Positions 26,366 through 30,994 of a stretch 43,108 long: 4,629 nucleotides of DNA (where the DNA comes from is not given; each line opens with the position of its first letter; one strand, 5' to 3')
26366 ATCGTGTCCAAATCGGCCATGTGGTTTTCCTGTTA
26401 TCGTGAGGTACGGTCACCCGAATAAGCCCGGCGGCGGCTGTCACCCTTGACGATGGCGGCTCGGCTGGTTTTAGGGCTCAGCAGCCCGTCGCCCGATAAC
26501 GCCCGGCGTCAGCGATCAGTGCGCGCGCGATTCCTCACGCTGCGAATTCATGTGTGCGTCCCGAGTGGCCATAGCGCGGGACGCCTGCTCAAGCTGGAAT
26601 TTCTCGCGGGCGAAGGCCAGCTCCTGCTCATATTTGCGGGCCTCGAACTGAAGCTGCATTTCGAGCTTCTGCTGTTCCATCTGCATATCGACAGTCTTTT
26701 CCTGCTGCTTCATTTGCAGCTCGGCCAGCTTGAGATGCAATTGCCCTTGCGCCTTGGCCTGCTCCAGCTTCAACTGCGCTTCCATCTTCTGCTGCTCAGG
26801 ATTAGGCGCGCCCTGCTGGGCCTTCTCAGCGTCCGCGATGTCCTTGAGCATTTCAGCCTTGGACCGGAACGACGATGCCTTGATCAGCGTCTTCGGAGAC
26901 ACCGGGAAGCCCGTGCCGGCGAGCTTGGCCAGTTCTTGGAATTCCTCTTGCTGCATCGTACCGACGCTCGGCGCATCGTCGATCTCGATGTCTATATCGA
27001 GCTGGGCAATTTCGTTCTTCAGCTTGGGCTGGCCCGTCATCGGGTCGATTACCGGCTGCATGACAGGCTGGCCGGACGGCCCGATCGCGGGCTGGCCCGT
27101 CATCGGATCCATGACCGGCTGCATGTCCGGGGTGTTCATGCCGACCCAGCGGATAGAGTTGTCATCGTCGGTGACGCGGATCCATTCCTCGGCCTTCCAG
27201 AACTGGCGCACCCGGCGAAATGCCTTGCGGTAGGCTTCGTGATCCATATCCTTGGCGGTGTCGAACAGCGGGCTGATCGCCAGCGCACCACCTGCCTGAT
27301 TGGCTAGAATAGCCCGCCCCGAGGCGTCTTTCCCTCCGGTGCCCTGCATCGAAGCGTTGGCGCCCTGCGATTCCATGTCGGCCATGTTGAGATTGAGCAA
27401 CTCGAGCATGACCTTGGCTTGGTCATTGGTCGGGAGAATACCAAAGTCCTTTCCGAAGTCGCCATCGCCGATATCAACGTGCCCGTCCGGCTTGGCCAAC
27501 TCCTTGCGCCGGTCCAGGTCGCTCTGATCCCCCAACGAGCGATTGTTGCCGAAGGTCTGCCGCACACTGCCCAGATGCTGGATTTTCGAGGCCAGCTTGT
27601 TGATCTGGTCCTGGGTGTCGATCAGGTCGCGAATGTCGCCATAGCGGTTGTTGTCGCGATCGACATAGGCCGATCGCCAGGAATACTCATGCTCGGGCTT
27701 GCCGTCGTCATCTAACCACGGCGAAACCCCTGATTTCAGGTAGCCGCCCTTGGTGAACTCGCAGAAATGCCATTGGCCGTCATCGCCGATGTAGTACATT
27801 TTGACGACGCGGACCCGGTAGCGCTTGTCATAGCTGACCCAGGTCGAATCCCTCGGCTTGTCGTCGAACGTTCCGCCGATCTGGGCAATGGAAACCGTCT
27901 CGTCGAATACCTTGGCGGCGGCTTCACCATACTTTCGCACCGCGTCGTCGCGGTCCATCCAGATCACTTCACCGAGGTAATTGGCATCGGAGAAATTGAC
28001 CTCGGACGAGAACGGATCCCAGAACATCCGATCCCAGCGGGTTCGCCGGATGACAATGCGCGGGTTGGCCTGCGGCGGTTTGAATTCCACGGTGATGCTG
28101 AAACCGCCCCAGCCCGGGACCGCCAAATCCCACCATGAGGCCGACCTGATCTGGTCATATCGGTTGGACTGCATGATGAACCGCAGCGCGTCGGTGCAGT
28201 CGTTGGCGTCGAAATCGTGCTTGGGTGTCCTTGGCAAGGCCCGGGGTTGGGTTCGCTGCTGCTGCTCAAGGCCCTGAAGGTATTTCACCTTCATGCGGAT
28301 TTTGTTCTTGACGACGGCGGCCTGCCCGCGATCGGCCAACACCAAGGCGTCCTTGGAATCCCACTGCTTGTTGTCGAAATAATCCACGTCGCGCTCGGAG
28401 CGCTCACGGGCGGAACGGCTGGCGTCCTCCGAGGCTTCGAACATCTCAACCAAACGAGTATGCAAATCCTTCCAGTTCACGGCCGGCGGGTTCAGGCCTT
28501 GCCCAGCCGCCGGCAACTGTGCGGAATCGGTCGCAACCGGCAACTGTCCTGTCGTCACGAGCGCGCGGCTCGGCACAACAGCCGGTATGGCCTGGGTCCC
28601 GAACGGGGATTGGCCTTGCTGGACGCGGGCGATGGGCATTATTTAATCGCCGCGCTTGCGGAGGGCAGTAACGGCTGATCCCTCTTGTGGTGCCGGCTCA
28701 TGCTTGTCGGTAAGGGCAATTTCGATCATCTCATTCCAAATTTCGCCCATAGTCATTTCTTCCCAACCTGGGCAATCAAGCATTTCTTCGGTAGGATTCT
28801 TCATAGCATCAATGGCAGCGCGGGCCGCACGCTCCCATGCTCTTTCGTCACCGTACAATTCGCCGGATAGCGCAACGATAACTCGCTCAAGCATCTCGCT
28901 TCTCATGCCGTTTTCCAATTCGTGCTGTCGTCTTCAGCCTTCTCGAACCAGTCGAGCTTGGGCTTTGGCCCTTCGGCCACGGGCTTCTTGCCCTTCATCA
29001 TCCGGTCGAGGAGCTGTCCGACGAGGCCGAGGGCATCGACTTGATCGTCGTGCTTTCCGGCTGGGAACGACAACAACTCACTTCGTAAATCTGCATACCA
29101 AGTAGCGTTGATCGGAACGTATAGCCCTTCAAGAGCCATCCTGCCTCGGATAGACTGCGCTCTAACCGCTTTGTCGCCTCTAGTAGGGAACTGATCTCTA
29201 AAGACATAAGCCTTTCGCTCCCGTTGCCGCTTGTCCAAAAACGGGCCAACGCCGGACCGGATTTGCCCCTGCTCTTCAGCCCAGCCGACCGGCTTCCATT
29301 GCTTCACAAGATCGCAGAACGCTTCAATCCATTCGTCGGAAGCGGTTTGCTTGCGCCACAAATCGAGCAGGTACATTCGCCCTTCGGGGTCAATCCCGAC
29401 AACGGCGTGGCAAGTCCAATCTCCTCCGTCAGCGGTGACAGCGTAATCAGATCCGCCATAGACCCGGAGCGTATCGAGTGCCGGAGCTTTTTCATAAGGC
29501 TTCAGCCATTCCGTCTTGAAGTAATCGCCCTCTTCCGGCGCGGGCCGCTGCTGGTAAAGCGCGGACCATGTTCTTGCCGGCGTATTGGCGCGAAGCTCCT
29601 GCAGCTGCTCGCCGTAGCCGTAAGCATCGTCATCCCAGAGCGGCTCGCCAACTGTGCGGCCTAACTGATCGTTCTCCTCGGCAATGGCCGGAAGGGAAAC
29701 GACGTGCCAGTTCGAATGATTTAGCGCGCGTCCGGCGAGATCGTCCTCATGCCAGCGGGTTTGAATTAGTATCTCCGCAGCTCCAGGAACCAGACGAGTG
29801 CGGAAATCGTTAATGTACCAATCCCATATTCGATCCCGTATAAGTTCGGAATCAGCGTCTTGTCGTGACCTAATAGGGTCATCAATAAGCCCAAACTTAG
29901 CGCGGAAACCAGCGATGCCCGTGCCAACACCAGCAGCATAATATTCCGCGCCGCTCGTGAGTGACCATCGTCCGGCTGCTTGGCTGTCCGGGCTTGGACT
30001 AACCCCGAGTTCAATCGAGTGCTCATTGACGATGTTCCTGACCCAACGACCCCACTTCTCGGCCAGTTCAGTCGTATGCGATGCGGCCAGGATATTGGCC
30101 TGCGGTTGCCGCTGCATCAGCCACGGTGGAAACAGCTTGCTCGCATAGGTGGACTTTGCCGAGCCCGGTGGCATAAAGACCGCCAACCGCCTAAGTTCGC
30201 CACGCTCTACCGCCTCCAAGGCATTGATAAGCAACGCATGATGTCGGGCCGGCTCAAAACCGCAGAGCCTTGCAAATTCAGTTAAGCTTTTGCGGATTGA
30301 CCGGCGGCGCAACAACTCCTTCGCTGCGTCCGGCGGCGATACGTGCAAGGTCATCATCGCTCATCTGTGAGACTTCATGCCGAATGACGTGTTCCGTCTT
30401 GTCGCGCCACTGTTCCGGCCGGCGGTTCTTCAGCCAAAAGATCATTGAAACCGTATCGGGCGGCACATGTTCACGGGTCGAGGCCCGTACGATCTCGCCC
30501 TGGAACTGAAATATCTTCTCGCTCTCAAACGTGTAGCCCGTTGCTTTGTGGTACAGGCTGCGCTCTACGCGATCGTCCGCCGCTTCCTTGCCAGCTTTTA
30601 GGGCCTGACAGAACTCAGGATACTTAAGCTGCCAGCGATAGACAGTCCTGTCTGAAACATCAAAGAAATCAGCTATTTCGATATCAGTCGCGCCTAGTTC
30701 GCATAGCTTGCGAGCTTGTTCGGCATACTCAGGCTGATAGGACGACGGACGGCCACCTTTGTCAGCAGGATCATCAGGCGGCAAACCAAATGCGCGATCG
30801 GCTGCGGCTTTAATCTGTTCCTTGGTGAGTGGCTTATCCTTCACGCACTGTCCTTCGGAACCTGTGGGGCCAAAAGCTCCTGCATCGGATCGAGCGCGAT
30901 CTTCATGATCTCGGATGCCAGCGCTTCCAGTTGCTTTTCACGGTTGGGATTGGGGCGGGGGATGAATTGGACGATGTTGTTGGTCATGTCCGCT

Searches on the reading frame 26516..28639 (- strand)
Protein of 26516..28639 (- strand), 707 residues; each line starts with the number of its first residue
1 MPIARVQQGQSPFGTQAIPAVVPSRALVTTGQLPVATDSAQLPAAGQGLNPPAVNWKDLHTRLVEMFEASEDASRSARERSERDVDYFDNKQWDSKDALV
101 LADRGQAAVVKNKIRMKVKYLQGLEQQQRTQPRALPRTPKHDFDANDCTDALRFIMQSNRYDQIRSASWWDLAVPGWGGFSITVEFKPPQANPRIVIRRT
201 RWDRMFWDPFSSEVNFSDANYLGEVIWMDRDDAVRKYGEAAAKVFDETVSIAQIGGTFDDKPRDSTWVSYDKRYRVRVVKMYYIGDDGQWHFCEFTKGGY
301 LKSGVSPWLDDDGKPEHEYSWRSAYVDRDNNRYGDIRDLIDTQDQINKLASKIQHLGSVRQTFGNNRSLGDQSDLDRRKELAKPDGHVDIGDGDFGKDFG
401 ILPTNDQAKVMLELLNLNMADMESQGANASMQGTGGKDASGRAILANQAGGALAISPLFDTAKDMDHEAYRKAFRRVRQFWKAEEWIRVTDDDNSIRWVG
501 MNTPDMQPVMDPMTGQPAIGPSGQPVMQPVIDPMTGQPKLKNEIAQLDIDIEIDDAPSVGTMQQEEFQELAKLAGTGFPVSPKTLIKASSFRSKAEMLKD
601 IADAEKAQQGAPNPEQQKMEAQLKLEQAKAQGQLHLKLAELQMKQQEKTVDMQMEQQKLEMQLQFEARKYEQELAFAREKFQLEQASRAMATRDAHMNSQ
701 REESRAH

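Call 62: search_dna_similar(query=window:26516-28639:-, collection=phages, mode=protein, max_rows=15, max_evalue=1e-20)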
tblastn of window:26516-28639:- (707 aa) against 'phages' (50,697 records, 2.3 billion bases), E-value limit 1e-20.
Records with a match: 4; places in all: 4; records where one place covers at least 80% of the query: 1.
Best place of each record, by identity: <60% 4.
By first word of the organism name: Pseudanabaena 3; Phage 1.
By host as written in the record: Pseudanabaena sp. 3; - 1.
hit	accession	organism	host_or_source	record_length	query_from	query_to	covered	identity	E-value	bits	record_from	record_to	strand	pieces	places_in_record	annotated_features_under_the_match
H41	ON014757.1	Pseudanabaena phage Pam5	Pseudanabaena sp.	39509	40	634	84%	38.7%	6e-104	355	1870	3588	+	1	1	portal protein | terminase large subunit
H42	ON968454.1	Pseudanabaena phage Pan3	Pseudanabaena sp.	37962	86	629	77%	37.9%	2e-100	344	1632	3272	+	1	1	portal protein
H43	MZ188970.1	Phage CBW1004C-Prop1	-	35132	86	574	69%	36.4%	4e-70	255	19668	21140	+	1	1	6-phosphogluconolactonase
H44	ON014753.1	Pseudanabaena phage Pam1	Pseudanabaena sp.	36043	86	598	73%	34.0%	3e-65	241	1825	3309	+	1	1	portal protein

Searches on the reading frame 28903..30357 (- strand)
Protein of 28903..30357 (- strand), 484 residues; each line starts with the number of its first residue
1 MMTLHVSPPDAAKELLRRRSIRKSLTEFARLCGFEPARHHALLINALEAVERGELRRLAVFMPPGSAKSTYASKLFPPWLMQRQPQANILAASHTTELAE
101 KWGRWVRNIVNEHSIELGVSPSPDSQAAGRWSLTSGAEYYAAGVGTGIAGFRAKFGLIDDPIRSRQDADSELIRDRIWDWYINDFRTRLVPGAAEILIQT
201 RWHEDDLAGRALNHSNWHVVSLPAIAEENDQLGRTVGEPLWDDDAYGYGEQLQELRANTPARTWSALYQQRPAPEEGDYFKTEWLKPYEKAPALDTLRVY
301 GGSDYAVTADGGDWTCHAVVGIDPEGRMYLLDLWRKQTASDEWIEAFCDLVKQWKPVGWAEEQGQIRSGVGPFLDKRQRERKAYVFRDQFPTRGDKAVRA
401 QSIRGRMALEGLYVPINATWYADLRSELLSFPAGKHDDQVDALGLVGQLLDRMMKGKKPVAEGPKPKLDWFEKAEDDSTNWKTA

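Call 70: search_protein_families(library=pfam, proteins=[window:28903-30357:-], max_evalue=0.01)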
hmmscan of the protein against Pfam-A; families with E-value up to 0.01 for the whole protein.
window:28903-30357:- (484 aa): 2 families
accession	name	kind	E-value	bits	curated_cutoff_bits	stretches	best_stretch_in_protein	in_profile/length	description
PF03237.21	Terminase_6N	-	7.4e-10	39.3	22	1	63-286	5-214/215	Terminase large subunit, T4likevirus-type, N-terminal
PF17289.8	Terminase_6C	-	2.6e-06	27.9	22.6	1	302-444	2-149/155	Terminase RNaseH-like domain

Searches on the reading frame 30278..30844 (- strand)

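Call 70: search_protein_families(library=pfam, proteins=[window:30278-30844:-], max_evalue=0.01)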
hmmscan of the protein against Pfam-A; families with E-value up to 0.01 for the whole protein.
window:30278-30844:- (188 aa): 2 families
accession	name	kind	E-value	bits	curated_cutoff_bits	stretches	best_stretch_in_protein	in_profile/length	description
PF02796.21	HTH_7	-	7.6e-06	26.4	23.8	1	31-70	1-40/45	Helix-turn-helix domain of resolvase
PF13384.12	HTH_23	-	2.5e-05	24.4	24.6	1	45-72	12-38/50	Homeodomain-like domain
